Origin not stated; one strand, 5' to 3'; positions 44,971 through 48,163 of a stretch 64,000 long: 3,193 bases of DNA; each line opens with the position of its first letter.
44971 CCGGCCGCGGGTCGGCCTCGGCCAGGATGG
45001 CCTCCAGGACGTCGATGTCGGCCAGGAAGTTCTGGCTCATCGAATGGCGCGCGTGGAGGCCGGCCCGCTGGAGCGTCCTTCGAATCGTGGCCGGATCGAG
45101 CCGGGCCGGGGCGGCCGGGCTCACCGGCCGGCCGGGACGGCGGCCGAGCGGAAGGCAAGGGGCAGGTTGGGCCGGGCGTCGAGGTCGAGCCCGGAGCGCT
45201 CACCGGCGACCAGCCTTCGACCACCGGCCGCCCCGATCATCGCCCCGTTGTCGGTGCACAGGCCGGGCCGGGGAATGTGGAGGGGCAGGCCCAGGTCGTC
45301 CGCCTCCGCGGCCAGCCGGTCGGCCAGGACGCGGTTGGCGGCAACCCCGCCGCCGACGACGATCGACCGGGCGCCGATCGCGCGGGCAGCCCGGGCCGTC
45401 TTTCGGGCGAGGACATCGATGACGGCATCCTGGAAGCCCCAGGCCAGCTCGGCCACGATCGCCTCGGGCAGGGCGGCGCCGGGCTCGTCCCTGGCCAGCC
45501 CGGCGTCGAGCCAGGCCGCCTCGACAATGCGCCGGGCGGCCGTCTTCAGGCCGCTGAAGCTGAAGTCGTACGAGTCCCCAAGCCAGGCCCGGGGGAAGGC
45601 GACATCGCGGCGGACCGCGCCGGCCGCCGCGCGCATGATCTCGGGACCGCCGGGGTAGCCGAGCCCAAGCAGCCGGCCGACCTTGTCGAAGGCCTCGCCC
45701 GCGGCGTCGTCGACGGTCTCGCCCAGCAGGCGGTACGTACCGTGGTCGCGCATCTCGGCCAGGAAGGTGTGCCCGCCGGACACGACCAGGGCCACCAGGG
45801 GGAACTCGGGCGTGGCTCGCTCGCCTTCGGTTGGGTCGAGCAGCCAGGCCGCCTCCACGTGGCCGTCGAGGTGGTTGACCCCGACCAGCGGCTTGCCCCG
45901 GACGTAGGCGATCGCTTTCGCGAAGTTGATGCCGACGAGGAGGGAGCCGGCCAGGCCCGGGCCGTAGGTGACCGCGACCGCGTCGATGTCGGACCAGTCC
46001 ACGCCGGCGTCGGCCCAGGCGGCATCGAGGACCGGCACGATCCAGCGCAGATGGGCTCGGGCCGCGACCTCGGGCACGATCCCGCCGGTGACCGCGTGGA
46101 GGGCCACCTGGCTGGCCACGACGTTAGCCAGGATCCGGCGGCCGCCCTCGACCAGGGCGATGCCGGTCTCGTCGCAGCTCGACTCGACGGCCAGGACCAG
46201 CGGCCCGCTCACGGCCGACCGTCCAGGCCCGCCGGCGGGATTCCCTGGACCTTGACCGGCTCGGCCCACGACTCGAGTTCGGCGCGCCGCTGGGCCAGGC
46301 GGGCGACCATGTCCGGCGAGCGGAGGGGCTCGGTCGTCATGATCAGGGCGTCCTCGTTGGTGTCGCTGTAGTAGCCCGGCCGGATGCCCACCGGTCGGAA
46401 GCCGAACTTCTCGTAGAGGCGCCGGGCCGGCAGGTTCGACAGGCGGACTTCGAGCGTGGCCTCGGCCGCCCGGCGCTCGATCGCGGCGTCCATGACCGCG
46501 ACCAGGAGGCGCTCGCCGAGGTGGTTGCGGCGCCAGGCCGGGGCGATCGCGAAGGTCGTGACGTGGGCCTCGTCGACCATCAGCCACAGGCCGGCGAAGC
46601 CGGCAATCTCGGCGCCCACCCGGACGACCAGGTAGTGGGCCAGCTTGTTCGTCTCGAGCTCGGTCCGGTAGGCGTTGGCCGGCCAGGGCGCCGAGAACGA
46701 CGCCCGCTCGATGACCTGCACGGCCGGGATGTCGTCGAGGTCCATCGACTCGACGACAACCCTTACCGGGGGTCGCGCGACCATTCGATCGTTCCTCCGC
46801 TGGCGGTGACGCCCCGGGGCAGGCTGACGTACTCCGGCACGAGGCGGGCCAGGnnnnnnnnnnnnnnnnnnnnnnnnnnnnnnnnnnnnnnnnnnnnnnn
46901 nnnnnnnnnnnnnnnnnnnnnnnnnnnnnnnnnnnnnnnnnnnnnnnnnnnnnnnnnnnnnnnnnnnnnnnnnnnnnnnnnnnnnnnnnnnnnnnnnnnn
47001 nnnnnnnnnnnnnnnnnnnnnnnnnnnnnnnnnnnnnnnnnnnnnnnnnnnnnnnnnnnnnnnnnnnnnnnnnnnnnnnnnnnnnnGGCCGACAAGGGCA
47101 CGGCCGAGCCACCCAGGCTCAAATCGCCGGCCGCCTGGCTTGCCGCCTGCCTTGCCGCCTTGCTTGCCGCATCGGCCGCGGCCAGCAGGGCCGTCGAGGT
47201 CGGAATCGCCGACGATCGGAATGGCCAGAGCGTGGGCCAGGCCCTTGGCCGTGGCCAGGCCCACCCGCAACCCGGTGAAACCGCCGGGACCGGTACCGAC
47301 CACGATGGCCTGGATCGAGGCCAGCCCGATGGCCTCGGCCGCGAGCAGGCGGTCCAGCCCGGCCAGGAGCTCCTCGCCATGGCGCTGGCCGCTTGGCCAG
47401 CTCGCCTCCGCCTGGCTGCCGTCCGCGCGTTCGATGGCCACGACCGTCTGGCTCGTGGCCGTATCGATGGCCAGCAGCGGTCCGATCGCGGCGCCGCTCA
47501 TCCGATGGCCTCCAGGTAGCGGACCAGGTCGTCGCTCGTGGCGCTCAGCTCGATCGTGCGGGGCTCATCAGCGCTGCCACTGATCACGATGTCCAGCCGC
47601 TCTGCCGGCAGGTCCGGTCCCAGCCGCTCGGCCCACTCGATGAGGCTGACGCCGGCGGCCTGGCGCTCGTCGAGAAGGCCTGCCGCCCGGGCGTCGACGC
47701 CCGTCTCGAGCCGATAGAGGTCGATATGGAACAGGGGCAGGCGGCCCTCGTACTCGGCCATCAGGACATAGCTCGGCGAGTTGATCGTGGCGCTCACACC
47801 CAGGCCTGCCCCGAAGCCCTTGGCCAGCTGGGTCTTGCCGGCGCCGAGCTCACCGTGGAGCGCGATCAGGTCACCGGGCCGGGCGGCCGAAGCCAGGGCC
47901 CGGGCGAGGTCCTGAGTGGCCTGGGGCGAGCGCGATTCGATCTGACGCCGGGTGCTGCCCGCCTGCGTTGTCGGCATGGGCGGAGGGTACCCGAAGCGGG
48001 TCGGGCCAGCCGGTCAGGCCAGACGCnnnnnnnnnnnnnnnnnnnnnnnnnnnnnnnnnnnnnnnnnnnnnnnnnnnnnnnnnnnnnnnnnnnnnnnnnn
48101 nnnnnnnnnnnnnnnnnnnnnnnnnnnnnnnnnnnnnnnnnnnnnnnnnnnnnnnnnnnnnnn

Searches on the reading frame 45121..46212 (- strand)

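Call 19: search_protein_families(library=pfam, max_evalue=0.001, proteins=[window:45121-46212:-])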
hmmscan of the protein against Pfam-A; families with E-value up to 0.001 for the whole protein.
window:45121-46212:- (363 aa): 2 families
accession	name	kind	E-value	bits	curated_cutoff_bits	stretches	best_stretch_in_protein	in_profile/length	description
PF00814.31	TsaD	-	3.7e-90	302.7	24.8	1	27-327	2-263/264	tRNA N6-adenosine threonylcarbamoyltransferase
PF22521.2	HypF_C_2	-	9.9e-07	29.2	27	1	253-324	166-237/241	Carbamoyltransferase, Kae1-like Domain, second subdomain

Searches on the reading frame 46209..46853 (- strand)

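Call 73: search_protein_families(library=pfam, max_evalue=0.001, proteins=[window:46209-46853:-])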
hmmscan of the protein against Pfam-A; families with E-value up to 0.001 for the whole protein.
window:46209-46853:- (214 aa): 5 families
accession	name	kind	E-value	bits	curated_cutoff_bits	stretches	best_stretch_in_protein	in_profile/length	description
PF00583.31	Acetyltransf_1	-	4.4e-18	66.1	20.7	1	44-152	3-116/116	Acetyltransferase (GNAT) family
PF13508.13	Acetyltransf_7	-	8e-13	49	27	1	72-153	3-83/84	Acetyltransferase (GNAT) domain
PF13673.13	Acetyltransf_10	-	3.2e-12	47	23.6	1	60-156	20-111/128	Acetyltransferase (GNAT) domain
PF08445.16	FR47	-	1.4e-06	28.6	22.1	1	101-153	27-78/86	FR47-like protein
PF13302.13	Acetyltransf_3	-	1.6e-05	26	25.4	1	55-153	28-138/138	Acetyltransferase (GNAT) domain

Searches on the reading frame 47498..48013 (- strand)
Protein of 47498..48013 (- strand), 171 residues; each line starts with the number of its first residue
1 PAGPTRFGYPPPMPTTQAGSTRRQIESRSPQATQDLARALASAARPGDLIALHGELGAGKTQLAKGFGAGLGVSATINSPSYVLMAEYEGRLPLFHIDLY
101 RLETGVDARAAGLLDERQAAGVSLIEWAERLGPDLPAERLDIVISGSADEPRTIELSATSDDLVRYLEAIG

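Call 73: search_protein_families(library=pfam, max_evalue=0.001, proteins=[window:47498-48013:-])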
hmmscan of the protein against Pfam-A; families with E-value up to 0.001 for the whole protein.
window:47498-48013:- (171 aa): 1 family
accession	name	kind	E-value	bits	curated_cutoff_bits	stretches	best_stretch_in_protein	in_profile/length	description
PF02367.23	TsaE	-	8.1e-33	113.5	26.6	1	28-152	2-126/128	Threonylcarbamoyl adenosine biosynthesis protein TsaE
